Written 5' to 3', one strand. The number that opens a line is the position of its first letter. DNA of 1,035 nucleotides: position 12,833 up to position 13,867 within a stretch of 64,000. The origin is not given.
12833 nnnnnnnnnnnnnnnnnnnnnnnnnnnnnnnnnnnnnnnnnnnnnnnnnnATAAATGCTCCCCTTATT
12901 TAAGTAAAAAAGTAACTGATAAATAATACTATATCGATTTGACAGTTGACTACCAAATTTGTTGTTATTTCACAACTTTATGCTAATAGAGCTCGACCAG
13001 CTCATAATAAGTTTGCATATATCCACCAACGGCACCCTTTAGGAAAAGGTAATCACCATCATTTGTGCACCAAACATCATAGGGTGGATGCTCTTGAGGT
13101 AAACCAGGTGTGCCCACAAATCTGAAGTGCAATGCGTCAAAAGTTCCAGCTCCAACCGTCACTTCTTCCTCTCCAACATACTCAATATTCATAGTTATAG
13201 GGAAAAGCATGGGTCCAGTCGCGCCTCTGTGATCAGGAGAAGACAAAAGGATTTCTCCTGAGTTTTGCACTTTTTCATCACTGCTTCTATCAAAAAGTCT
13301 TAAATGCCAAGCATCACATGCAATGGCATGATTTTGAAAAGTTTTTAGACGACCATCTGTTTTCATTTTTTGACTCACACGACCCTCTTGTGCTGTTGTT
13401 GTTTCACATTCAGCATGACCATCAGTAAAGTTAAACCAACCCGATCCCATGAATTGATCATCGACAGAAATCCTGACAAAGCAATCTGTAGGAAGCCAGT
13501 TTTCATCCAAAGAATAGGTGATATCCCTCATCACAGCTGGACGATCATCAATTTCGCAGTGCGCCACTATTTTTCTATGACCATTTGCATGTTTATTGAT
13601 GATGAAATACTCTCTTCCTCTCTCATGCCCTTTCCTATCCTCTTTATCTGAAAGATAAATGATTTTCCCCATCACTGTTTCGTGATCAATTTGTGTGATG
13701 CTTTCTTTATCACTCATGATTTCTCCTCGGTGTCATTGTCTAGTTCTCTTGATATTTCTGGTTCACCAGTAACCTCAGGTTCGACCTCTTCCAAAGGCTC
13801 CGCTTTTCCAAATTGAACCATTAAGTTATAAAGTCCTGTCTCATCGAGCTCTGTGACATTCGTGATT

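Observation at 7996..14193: Uncharacterised TonB-receptor locus with two unrecognisable proteins and a secreted ASST-like propeller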

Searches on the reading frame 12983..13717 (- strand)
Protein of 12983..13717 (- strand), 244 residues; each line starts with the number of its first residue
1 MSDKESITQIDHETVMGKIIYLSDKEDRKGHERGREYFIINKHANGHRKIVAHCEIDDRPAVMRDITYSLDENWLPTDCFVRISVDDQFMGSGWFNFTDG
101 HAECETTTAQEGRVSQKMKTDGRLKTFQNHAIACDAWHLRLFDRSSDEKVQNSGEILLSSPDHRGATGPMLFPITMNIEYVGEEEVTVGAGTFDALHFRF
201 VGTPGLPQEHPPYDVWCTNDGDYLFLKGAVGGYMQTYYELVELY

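Call 3: search_protein_families(library=pfam, proteins=[window:12983-13717:-], max_evalue=0.1)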
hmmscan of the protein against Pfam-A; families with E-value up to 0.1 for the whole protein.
window:12983-13717:- (244 aa): 1 family
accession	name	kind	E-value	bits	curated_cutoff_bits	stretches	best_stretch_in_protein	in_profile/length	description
PF11306.15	DUF3108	-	0.005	17.1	26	1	176-224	143-191/209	Protein of unknown function (DUF3108)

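Call 4: search_protein_families(library=ncbifam, proteins=[window:12983-13717:-], max_evalue=0.1)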
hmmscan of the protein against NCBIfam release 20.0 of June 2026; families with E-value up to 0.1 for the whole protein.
window:12983-13717:- (244 aa): 0 families

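Call 7: find_homologous_proteins(query=window:12983-13717:-, max_evalue=0.001)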
Query window:12983-13717:- (244 aa): 1375 proteins with E <= 0.001 among 1512 candidates; the best 120 are listed.
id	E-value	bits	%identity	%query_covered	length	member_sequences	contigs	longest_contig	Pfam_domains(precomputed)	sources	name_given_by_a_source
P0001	3.5e-162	556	96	100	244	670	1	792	-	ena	-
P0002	7.6e-156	535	92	100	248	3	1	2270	-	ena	-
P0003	7.2e-149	512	88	100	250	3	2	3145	-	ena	-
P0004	1.4e-142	492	86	100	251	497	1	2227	-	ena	-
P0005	3.1e-138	478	87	100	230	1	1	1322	-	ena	-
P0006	1.4e-135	469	82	99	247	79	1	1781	-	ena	-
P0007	2.2e-135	468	80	99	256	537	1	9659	-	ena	-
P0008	2.5e-135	468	83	98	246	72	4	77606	-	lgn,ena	-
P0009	5.8e-121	421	75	98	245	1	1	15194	-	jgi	-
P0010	5.8e-119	414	73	98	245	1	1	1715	-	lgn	-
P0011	1.4e-117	410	74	97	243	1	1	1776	-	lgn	-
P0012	1.9e-117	409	72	98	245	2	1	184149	-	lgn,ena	-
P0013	2.7e-117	409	72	98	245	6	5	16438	-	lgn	-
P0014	4.3e-117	408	73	98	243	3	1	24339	-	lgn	-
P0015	8.5e-117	407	71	97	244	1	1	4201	-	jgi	jgi:hypothetical protein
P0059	3.9e-112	392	69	97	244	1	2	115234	-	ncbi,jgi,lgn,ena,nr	ncbi:MAG: hypothetical protein OER85_11890 [Gammaproteobacteria bacterium]|nr:hypothetical protein [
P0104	1.9e-110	386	69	98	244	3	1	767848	-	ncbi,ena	-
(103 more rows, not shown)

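Call 8: search_solved_structures(query=window:12983-13717:-, max_evalue=10)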
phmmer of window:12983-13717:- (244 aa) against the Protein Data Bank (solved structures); distinct sequences matched with E-value up to 10: 13.
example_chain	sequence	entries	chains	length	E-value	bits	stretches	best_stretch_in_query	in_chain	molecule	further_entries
6i39_A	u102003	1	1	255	0.034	17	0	186-238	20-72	v31Pizza6-AYW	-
6i38_A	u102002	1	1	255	0.038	16.8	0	186-238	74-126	nv2Pizza6-AYW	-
6i3a_A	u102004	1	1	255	0.039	16.8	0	186-238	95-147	v22Pizza6-AYW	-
6i37_A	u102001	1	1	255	0.049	16.5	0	186-238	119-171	nv1Pizza6-AYW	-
6i3b_A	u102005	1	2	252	0.15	14.9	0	186-238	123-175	cPizza6-AYW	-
6f0q_A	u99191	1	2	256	0.15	14.9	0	186-238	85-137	Pizza6-AYW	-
6f0s_A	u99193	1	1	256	0.47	13.3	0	186-237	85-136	Pizza6-SYW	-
7zpw_A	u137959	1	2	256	0.87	12.4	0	186-237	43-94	Pizza6-TSK-TSH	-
7zcj_A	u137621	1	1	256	0.92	12.3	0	186-238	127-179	Pizza6-TNH-TSH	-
7zpz_A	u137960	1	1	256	0.96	12.2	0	186-237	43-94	Pizza6-TSR-TSH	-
7zq2_A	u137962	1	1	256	0.99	12.2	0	186-237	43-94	Pizza6-RSH-TSH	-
7zqg_A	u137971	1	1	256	1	12.2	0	186-237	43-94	Pizza6-KSH-TSH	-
6qsr_B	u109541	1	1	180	1.1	12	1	72-126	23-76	Beta-hydroxyacyl-(Acyl-carrier-protein) dehydratase FabA/FabZ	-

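Call 11: find_encoding_contigs(protein=P0104, flank=10000, max_places=3)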
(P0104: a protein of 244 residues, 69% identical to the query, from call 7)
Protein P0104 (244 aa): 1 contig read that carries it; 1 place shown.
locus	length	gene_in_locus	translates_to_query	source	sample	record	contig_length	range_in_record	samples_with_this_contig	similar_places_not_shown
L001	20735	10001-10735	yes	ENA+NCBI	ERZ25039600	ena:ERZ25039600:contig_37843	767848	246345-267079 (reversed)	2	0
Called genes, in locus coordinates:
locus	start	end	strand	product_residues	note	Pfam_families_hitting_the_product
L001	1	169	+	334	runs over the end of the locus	PF02881:SRP54_N, PF06414:Zeta_toxin (weak), PF13191:AAA_16 (weak), PF00448:SRP54, PF13604:AAA_30 (faint)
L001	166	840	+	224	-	PF00005:ABC_tran, PF13304:AAA_21 (faint)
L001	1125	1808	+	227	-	PF18075:FtsX_ECD, PF02687:FtsX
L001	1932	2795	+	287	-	PF00140:Sigma70_r1_2 (weak), PF04542:Sigma70_r2, PF04545:Sigma70_r4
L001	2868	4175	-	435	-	PF01842:ACT (weak), PF00390:malic, PF03949:Malic_M (weak)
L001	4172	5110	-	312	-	PF00850:Hist_deacetyl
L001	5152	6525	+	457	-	PF00083:Sugar_tr, PF07690:MFS_1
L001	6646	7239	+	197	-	-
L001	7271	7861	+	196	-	-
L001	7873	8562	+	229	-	PF00106:adh_short, PF01370:Epimerase, PF13561:adh_short_C2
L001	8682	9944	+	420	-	PF01554:MatE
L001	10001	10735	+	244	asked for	-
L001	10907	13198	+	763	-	PF00486:Trans_reg_C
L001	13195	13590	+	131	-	PF05494:MlaC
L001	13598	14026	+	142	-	-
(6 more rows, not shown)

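Call 12: find_encoding_contigs(protein=P0059, flank=10000, max_places=3)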
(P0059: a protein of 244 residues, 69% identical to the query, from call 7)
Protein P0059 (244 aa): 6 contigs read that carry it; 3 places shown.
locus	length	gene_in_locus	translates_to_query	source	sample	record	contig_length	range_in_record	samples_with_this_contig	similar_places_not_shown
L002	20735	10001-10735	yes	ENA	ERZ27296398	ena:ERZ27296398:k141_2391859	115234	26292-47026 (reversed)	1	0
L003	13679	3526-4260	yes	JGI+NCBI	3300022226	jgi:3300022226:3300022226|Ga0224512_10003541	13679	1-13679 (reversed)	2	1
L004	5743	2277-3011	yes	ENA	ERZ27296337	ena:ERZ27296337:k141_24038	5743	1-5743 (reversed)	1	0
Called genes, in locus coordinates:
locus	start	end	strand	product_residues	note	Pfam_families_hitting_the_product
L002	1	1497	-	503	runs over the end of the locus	PF00171:Aldedh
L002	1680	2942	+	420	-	PF00083:Sugar_tr, PF07690:MFS_1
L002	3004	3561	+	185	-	PF04290:DctQ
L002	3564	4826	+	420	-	PF06808:DctM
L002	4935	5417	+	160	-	PF00578:AhpC-TSA, PF08534:Redoxin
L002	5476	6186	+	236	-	-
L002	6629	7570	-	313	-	PF01012:ETF, PF00766:ETF_alpha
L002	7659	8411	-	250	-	PF01012:ETF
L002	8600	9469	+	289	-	PF00581:Rhodanese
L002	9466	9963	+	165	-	PF20101:DUF6491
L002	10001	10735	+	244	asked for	-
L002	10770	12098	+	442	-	PF02133:Transp_cyt_pur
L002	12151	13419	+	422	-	PF07690:MFS_1, PF00083:Sugar_tr (weak)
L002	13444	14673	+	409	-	PF00155:Aminotran_1_2, PF01041:DegT_DnrJ_EryC1 (weak)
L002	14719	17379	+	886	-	PF12705:PDDEXK_1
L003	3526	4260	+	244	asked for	-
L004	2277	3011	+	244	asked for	-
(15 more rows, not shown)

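Call 14: find_encoding_contigs(protein=P0008, flank=10000, max_places=4)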
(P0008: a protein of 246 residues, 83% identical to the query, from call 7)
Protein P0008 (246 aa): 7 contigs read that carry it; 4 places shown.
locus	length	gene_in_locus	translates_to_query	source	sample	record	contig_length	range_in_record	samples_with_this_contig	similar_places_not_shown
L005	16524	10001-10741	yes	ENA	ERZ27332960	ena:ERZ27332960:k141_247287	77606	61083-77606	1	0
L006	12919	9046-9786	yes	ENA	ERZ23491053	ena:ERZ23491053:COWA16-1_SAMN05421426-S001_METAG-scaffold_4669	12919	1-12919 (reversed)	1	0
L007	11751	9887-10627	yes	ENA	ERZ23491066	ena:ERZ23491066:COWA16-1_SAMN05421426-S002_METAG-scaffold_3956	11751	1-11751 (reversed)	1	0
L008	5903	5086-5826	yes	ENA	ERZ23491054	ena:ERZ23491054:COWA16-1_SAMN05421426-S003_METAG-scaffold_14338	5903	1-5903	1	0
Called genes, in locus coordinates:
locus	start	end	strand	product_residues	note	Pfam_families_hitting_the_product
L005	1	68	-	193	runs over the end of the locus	PF02627:CMD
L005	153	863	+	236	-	PF00106:adh_short, PF08659:KR (weak), PF13561:adh_short_C2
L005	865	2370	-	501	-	PF00171:Aldedh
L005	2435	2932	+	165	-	PF04290:DctQ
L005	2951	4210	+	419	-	PF06808:DctM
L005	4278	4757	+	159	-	PF00578:AhpC-TSA, PF08534:Redoxin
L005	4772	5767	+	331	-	PF16884:ADH_N_2, PF00107:ADH_zinc_N, PF13602:ADH_zinc_N_2 (weak)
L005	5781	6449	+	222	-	-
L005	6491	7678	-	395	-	PF00083:Sugar_tr (weak), PF07690:MFS_1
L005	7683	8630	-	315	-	PF01012:ETF, PF00766:ETF_alpha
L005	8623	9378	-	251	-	PF01012:ETF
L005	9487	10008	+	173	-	PF20101:DUF6491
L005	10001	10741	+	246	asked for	-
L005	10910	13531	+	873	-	PF07715:Plug, PF00593:TonB_dep_Rec_b-barrel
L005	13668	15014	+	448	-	PF02133:Transp_cyt_pur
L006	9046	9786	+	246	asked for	-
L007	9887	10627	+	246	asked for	-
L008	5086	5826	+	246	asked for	-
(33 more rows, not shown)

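Call 16: search_protein_representatives(protein=window:12983-13717:-)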
Query: 244 residues. Proteins with E-value up to 0.001 (for the whole library): 422; up to 1e-10: 266; up to 1e-30: 64. The best 150 are listed.
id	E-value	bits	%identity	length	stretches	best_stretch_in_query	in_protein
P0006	4.3e-136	468.8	82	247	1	3-243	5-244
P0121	9.4e-74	264.6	54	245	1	9-243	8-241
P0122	1.3e-71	257.5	67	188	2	5-140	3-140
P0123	1.1e-66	241.4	50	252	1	10-242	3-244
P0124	1.1e-65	238.2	78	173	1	63-198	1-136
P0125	8.8e-64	231.9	67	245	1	6-163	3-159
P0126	9.1e-63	228.6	51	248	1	10-243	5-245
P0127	1.9e-62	227.6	64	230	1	6-165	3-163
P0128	4.1e-59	216.6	47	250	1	11-243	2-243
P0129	3.9e-57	210.1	46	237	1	12-243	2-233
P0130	2.3e-56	207.7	46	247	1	10-242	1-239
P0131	5.7e-56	206.3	47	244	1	12-243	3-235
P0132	1.8e-55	204.7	45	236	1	14-243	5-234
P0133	3.3e-53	197.3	46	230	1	17-243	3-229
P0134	1.2e-52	195.4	72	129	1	124-243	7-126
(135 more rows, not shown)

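Call 18: search_protein_families(library=pfam, alignment_id=A1, max_evalue=0.01)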
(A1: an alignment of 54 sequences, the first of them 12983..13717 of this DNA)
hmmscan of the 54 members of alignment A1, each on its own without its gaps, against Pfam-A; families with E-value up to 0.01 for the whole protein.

A. member 1, window:12983-13717:- (244 aa): 1 family
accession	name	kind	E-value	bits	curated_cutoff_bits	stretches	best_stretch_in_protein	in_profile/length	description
PF11306.15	DUF3108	-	0.005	17.1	26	0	176-224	143-191/209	Protein of unknown function (DUF3108)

B. families by the number of members that match (of 54 scanned): 7 families
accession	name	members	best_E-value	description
PF11306.15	DUF3108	18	5e-06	Protein of unknown function (DUF3108)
PF22677.2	Ble-like_N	1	0.00022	Bleomycin resistance protein-like N-terminal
PF00903.31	Glyoxalase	1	0.00084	Glyoxalase/Bleomycin resistance protein/Dioxygenase superfamily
PF10518.14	TAT_signal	1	0.00093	TAT (twin-arginine translocation) pathway signal sequence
PF21347.3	DUF3108_like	1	0.0016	DUF3108-like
PF05506.17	PLipase_C_C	1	0.0028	Bacterial phospholipase C, C-terminal domain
PF22232.2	TraI_hel_assoc_N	1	0.0029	TraI helicase-associated ssDNA bd, N-terminal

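Call 19: search_solved_structures(query=A1, max_evalue=10, show_alignments=2)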
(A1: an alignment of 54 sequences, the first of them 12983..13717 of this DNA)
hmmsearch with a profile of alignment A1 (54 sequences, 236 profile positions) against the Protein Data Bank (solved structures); distinct sequences matched with E-value up to 10: 2.
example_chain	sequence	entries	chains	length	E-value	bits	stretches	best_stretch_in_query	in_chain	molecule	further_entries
4fvs_A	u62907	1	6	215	0.036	16.5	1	166-192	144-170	putative lipoprotein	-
3fzx_A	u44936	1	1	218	0.42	13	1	152-190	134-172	Putative exported protein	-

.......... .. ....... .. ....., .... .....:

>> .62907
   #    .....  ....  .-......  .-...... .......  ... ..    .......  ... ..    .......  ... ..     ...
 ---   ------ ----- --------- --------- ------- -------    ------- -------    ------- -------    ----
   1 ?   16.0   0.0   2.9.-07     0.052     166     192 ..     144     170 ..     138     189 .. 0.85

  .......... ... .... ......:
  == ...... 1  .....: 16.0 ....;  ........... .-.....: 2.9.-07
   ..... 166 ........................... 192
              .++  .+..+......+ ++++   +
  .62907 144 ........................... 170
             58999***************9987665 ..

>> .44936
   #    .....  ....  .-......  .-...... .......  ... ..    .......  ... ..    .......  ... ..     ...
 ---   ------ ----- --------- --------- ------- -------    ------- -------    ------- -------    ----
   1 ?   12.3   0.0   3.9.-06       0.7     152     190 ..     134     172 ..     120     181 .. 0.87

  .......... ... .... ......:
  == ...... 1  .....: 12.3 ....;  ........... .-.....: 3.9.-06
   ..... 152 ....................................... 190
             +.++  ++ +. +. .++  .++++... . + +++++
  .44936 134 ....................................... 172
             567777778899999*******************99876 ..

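Call 24: predict_structure(alignment_id=A1)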
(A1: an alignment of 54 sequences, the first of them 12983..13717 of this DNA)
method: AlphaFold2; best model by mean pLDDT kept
length: 244 residues; sequences in the alignment: 54
mean_pLDDT: 95.8   pTM: 0.90
mean pLDDT of the five models: 95.8, 95.7, 95.4, 95.0, 95.0
residues with pLDDT >= 90: 225; 70-90: 10; 50-70: 8; < 50: 1
segments of 3 or more residues with pLDDT < 50: none
pLDDT, mean of each block of 10 residues (from residue 1): 65 96 97 98 97 98 99 98 98 98 98 98 97 98 97 96 95 97 98 98 87 98 98 96 98
secondary structure, 60 per line:
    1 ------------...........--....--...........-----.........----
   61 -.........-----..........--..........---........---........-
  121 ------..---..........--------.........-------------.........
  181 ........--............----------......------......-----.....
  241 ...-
elements in order: E13-23 E32-42 E48-56 E62-70 E76-85 E88-97 E101-108 E112-119 H132-141 E150-158 E172-188 E191-202 E213-218 E225-230 E236-243

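Call 33: find_related_loci(query=A3, collection=genome_contigs, flank=8000)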
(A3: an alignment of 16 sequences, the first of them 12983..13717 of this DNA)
Query A3 (244 aa) in genome_contigs; peptide patterns used: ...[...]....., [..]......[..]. (x = any residue, [..] = any of these).
599 stretches matched a pattern (row limit reached: there are more); 539 encode a relative of the query (tblastn E <= 1e-3); the best 80 are kept; 80 distinct loci.
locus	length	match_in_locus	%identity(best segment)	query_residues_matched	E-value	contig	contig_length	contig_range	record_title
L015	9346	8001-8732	93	1-244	4e-160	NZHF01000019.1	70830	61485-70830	MAG: Gammaproteobacteria bacterium isolate MED656 70604, whole genome shotgun sequence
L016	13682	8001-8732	92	1-244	1e-158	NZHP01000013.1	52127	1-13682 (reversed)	MAG: Gammaproteobacteria bacterium isolate MED641 MHASMcontig_784510, whole genome shotgun sequence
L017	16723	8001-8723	86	1-243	2e-145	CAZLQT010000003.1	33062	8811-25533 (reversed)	MAG TPA_asm: uncultured Woeseia sp. isolate SRP077602_co4_39 genome assembly, contig: NODE_2081_length_33062_cov_9.98663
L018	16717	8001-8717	87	5-243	1e-144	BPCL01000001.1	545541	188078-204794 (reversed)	MAG: Woeseia sp. CM1_200m.P17 DNA, sequence01, whole genome shotgun sequence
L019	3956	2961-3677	84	5-243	3e-144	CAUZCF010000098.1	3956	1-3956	MAG: Gammaproteobacteria bacterium isolate CB27_Tmax.92 genome assembly, contig: Ga0310121_10028408, whole genome shotgu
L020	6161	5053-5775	81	3-243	5e-140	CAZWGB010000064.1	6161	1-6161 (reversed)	MAG TPA_asm: uncultured Woeseiaceae bacterium isolate SRP260945_co1_111 genome assembly, contig: NODE_24368_length_6161_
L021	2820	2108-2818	84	1-238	1e-145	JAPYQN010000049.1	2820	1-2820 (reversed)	MAG: Gammaproteobacteria bacterium isolate PW2.metabat2.74 PW2_40689_length_2820_cov_65.226401, whole genome shotgun seq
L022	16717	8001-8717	82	5-243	2e-138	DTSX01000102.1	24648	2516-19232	MAG TPA_asm: Gammaproteobacteria bacterium isolate UWMA-0062 NODE_501_length_24648_cov_74.018420, whole genome shotgun s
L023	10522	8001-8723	83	4-243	2e-138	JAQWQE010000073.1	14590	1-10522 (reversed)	MAG: Gammaproteobacteria bacterium isolate cluster2_bin.245 k141_533847, whole genome shotgun sequence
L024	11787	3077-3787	73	7-243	2e-120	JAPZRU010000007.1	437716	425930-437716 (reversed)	MAG: Steroidobacteraceae bacterium isolate LE19-196.1M c_000000009935, whole genome shotgun sequence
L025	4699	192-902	73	7-243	2e-120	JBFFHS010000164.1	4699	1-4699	MAG: Gammaproteobacteria bacterium isolate Mix_mud16.2022.02.36 k141_3104218_length_4699_cov_9.5616, whole genome shotgu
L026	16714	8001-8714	74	7-243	1e-118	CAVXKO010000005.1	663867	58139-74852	MAG: uncultured Gammaproteobacteria bacterium isolate MFD02979.bin.2.183 genome assembly, contig: contig_27851, whole ge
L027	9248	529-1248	71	4-243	5e-118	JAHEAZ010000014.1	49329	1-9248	MAG: Gammaproteobacteria bacterium isolate Ww125 NODE_1039_length_49329_cov_5.080576, whole genome shotgun sequence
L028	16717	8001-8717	70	5-243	4e-118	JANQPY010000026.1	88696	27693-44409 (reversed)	MAG: Gammaproteobacteria bacterium isolate IP29b_bin.181 k99_2054134, whole genome shotgun sequence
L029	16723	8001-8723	70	4-244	9e-118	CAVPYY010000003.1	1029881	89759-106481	MAG: uncultured Gammaproteobacteria bacterium isolate MFD09964.bin.2.5 genome assembly, contig: contig_13513, whole geno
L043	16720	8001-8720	70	4-243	2e-114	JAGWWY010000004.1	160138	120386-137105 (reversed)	MAG: Gammaproteobacteria bacterium isolate REEB454 contig-150_71, whole genome shotgun sequence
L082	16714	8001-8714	67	7-243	2e-109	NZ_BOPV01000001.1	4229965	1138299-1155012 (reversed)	Roseiterribacter gracilis strain TMPK1 sequence1, whole genome shotgun sequence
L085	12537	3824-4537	67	7-243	1e-109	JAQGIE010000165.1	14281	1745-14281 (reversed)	MAG: Rhodospirillales bacterium isolate RYN_451 scaffold_170566, whole genome shotgun sequence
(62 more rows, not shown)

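Call 50: find_homologous_proteins(query=A4, max_evalue=0.001)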
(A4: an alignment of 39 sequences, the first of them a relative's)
Query A4 (39 sequences) (283 aa, profile of the alignment): 99 proteins with E <= 0.001 among 8000 candidates.
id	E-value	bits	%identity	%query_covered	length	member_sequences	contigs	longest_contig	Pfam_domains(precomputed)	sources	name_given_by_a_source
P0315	3.0e-79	283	57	82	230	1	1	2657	-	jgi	jgi:hypothetical protein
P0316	1.4e-78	281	48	83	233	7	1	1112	-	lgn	-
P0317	1.6e-78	281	47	77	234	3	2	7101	-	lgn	-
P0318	3.3e-77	277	40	83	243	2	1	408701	-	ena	-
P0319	7.7e-77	276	47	83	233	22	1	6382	-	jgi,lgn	jgi:hypothetical protein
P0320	1.2e-75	272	47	83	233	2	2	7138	-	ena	-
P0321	1.8e-75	271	36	85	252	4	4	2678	-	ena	-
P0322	3.3e-75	270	48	83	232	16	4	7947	-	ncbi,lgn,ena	-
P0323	1.1e-74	269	38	83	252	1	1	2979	-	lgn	-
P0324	6.5e-74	266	56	90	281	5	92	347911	-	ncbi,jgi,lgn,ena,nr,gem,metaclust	ncbi:MAG: hypothetical protein C0P74_011300 [Gammaproteobacteria bacterium]|nr:hypothetical protein 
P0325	1.7e-73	265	54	82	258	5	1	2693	-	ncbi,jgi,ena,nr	ncbi:MAG: hypothetical protein OEN20_08950 [Gammaproteobacteria bacterium]|nr:hypothetical protein [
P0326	1.8e-73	265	52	99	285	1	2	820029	-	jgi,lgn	jgi:hypothetical protein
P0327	2.5e-73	264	53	94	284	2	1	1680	-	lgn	-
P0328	3.2e-73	264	46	83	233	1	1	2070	-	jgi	jgi:hypothetical protein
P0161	4.1e-73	263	100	100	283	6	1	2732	-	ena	-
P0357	5.6e-70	253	56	80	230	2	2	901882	-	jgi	jgi:hypothetical protein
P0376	7.1e-69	250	54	99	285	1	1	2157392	-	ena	-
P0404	2.3e-58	215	33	83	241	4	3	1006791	-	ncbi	ncbi:MAG: hypothetical protein ABJP34_00990 [Erythrobacter sp.]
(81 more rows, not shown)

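Call 51: find_encoding_contigs(protein=P0324, flank=7000, max_places=3)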
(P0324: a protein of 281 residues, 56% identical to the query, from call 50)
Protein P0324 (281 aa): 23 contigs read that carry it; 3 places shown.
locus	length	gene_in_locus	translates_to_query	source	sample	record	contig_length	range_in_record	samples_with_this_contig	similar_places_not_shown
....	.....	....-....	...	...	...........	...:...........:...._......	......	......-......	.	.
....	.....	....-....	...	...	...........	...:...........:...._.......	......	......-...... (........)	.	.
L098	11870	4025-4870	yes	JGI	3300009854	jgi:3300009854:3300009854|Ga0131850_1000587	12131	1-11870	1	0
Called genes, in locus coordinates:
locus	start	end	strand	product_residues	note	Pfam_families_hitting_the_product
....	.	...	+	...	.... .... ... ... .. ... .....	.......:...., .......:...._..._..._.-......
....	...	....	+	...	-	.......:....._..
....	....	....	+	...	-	-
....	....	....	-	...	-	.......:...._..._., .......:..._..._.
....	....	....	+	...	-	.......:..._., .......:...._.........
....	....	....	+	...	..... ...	-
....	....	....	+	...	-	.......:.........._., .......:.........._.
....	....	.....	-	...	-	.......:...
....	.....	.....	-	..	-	-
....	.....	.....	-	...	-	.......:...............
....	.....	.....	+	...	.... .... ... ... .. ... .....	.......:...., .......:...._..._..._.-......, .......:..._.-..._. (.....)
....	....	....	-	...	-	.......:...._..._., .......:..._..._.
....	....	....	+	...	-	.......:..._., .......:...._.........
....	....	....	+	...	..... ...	-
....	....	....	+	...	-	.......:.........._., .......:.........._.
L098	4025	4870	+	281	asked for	-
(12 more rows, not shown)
